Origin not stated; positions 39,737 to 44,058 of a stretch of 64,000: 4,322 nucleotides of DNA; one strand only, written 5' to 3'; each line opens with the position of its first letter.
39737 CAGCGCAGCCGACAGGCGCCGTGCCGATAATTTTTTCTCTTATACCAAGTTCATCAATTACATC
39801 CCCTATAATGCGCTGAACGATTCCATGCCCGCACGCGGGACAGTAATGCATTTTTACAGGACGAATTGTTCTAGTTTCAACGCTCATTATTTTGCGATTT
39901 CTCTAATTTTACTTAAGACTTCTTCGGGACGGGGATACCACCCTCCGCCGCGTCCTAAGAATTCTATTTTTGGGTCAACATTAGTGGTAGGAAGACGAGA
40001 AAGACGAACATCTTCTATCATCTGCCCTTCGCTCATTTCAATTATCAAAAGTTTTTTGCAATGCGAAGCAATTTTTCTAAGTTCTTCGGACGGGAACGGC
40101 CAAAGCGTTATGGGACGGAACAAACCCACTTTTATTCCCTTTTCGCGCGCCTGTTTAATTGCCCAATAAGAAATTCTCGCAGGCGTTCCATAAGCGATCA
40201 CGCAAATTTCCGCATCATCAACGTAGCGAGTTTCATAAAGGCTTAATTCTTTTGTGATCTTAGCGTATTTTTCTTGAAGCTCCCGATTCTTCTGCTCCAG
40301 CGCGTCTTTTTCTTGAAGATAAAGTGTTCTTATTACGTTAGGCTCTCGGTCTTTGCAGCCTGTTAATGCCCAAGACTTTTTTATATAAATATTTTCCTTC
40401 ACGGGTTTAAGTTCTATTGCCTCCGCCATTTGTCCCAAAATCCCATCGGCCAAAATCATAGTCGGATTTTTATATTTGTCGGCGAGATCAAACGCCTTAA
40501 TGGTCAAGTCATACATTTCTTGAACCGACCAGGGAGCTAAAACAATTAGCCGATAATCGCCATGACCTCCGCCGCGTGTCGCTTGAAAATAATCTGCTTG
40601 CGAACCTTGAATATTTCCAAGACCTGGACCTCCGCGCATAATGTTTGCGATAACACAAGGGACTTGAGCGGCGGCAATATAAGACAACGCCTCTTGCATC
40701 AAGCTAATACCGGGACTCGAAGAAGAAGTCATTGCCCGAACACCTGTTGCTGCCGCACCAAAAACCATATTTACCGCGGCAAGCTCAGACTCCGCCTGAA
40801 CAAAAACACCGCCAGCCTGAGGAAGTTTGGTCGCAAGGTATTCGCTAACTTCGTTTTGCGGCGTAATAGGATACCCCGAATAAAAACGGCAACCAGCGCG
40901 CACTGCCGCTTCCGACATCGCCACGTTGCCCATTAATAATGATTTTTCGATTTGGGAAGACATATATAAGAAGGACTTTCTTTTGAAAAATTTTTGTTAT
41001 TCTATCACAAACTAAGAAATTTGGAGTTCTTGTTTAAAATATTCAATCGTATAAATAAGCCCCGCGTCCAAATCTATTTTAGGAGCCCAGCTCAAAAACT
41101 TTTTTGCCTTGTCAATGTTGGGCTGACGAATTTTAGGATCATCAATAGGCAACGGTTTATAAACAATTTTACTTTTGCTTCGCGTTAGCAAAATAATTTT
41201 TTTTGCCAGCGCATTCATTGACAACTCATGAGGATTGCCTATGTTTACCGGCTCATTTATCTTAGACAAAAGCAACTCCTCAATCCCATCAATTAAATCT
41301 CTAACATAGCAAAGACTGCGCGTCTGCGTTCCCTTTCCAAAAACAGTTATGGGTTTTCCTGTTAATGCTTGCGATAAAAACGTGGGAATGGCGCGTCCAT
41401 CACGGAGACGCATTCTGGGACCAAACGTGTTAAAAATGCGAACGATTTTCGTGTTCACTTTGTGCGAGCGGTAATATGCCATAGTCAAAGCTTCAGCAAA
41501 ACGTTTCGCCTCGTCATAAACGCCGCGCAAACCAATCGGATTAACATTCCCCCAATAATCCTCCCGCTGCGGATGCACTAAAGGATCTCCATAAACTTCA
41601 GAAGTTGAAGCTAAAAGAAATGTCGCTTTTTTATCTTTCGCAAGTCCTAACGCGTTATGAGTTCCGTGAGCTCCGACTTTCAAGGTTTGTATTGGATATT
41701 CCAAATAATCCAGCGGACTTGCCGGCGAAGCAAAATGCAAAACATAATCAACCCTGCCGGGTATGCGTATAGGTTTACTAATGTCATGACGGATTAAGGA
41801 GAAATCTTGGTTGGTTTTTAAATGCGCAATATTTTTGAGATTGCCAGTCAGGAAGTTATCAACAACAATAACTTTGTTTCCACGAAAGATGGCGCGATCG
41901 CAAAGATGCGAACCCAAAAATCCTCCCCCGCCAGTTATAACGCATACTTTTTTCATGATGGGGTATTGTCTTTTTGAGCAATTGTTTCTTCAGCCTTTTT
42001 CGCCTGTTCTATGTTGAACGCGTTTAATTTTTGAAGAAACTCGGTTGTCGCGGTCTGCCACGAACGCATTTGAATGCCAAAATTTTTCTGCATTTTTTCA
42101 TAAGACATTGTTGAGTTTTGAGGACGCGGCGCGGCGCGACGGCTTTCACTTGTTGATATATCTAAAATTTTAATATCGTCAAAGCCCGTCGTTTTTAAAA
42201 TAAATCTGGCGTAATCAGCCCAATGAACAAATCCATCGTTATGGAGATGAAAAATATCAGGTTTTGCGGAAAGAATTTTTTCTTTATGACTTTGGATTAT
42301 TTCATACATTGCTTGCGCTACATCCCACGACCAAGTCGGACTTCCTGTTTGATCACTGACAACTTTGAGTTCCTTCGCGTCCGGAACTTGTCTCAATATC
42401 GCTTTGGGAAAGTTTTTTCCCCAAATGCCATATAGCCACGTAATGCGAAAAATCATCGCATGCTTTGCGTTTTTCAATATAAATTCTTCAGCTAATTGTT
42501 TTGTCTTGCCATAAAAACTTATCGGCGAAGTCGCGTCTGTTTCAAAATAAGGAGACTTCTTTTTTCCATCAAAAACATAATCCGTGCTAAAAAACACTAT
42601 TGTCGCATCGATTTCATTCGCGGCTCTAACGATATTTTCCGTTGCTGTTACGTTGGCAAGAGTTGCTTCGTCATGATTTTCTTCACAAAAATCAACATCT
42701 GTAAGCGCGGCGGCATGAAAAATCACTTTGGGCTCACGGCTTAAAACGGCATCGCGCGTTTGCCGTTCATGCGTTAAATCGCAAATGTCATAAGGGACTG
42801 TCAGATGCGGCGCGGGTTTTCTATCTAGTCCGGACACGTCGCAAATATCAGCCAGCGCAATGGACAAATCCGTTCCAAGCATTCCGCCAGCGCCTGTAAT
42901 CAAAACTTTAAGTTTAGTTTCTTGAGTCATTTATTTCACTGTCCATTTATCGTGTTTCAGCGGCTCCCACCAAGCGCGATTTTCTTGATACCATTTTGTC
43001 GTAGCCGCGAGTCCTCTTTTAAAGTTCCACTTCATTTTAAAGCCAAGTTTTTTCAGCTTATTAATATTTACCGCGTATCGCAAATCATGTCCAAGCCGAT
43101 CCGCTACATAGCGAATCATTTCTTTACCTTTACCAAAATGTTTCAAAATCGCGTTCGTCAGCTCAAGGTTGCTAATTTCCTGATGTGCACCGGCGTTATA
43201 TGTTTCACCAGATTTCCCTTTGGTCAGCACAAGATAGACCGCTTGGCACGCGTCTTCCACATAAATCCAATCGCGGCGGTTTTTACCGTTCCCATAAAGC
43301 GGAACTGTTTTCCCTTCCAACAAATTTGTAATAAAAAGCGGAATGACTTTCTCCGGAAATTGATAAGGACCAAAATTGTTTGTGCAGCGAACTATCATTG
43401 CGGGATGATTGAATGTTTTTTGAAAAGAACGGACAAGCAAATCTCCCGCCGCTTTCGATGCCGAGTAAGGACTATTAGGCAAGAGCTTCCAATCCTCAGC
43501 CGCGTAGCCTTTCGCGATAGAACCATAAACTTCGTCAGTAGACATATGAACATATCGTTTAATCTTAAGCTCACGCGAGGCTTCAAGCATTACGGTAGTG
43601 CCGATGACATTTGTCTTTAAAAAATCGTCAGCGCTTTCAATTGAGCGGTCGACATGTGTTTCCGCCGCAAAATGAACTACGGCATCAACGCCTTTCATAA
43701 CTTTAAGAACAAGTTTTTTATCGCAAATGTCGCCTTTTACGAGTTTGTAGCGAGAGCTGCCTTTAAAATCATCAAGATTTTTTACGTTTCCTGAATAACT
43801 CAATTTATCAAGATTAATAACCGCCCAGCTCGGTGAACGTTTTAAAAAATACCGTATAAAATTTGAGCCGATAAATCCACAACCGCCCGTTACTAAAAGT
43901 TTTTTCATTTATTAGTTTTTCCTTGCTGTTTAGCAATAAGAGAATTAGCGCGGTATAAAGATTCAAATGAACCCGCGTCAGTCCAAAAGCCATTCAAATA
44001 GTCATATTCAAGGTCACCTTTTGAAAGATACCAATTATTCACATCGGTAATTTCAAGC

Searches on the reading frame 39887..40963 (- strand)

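Call 46: search_protein_families(library=pfam, proteins=[window:39887-40963:-], max_evalue=0.00001)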
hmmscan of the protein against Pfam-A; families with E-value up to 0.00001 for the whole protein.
window:39887-40963:- (358 aa): 2 families
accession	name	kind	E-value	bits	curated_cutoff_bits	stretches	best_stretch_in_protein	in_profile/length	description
PF01855.24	POR_N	-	1e-53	182.9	27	1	18-207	1-189/231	Pyruvate flavodoxin/ferredoxin oxidoreductase, thiamine diP-bdg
PF17147.9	PFOR_II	-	1.3e-22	80.5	27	1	251-349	1-102/102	Pyruvate:ferredoxin oxidoreductase core domain II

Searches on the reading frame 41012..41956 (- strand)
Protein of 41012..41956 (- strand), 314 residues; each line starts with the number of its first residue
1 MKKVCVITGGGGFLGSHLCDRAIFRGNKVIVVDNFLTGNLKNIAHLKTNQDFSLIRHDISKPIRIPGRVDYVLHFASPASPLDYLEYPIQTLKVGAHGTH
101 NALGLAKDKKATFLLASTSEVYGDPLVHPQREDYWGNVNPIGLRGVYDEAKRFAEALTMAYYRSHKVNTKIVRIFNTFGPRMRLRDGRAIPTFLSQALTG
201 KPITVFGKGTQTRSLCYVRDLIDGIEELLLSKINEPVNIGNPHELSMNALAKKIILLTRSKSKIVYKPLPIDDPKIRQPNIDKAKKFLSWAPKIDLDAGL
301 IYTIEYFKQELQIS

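Call 46: search_protein_families(library=pfam, proteins=[window:41012-41956:-], max_evalue=0.00001)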
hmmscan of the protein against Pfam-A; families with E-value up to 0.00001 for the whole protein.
window:41012-41956:- (314 aa): 4 families
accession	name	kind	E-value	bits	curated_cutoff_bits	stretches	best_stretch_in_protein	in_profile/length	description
PF01370.27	Epimerase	-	4e-43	148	20.9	1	6-240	2-240/240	NAD dependent epimerase/dehydratase family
PF16363.11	GDP_Man_Dehyd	-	3.5e-39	135.6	27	1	7-299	2-328/332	GDP-mannose 4,6 dehydratase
PF01073.25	3Beta_HSD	-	3.7e-08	33.2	22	1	6-184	1-188/280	3-beta hydroxysteroid dehydrogenase/isomerase family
PF02719.21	Polysacc_synt_2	-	7.5e-06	25.8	20.2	0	138-206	132-195/293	Polysaccharide biosynthesis protein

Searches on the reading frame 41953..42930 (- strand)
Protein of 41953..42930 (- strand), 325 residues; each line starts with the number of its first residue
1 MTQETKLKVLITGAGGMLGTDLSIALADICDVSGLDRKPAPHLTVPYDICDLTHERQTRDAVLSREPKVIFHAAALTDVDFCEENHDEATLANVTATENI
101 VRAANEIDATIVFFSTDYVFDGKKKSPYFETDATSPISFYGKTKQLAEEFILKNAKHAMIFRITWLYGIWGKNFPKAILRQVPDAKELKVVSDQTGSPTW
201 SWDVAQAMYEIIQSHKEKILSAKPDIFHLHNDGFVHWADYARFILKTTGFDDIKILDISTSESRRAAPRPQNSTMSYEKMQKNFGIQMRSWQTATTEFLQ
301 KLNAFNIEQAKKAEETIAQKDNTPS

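Call 46: search_protein_families(library=pfam, proteins=[window:41953-42930:-], max_evalue=0.00001)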
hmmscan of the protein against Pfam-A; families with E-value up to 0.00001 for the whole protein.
window:41953-42930:- (325 aa): 6 families
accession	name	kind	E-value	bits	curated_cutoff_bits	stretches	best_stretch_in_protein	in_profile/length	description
PF04321.23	RmlD_sub_bind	-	1.7e-83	280.4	27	1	8-302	2-285/287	RmlD substrate binding domain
PF01370.27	Epimerase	-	1.1e-21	77.8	20.9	1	9-216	1-229/240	NAD dependent epimerase/dehydratase family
PF02719.21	Polysacc_synt_2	-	1.9e-13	50.7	20.2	1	48-158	59-156/293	Polysaccharide biosynthesis protein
PF01073.25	3Beta_HSD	-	6e-10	39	22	1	11-156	2-162/280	3-beta hydroxysteroid dehydrogenase/isomerase family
PF16363.11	GDP_Man_Dehyd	-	7e-10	39.3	27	1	48-163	57-176/332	GDP-mannose 4,6 dehydratase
PF07993.18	NAD_binding_4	-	2e-08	34.2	20.1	1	63-165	85-206/258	Male sterility protein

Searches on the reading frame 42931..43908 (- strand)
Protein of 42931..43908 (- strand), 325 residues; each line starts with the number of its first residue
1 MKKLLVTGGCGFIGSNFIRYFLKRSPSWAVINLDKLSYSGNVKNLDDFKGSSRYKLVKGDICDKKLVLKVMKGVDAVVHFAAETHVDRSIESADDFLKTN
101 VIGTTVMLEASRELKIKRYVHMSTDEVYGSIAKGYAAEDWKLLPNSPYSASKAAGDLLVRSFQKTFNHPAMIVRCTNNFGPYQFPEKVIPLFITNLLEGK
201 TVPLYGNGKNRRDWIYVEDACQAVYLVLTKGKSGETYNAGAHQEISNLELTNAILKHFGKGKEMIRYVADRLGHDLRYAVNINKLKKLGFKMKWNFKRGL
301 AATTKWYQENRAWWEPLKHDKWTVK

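Call 46: search_protein_families(library=pfam, proteins=[window:42931-43908:-], max_evalue=0.00001)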
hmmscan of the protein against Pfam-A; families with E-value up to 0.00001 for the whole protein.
window:42931-43908:- (325 aa): 7 families
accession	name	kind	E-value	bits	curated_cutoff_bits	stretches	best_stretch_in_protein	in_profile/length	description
PF16363.11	GDP_Man_Dehyd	-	9.1e-73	246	27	1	5-301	1-330/332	GDP-mannose 4,6 dehydratase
PF01370.27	Epimerase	-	4.2e-67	226.5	20.9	1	5-240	2-240/240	NAD dependent epimerase/dehydratase family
PF01073.25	3Beta_HSD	-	3.2e-26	92.4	22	1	5-224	1-225/280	3-beta hydroxysteroid dehydrogenase/isomerase family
PF02719.21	Polysacc_synt_2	-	2.3e-23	83.3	20.2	1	4-262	1-251/293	Polysaccharide biosynthesis protein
PF07993.18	NAD_binding_4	-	5.9e-16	58.8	20.1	1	6-176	1-205/258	Male sterility protein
PF04321.23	RmlD_sub_bind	-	1.7e-15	57.3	27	1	3-266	2-239/287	RmlD substrate binding domain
PF13460.12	NAD_binding_10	-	3.1e-08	34.1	27.2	1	8-160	1-132/184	NAD(P)H-binding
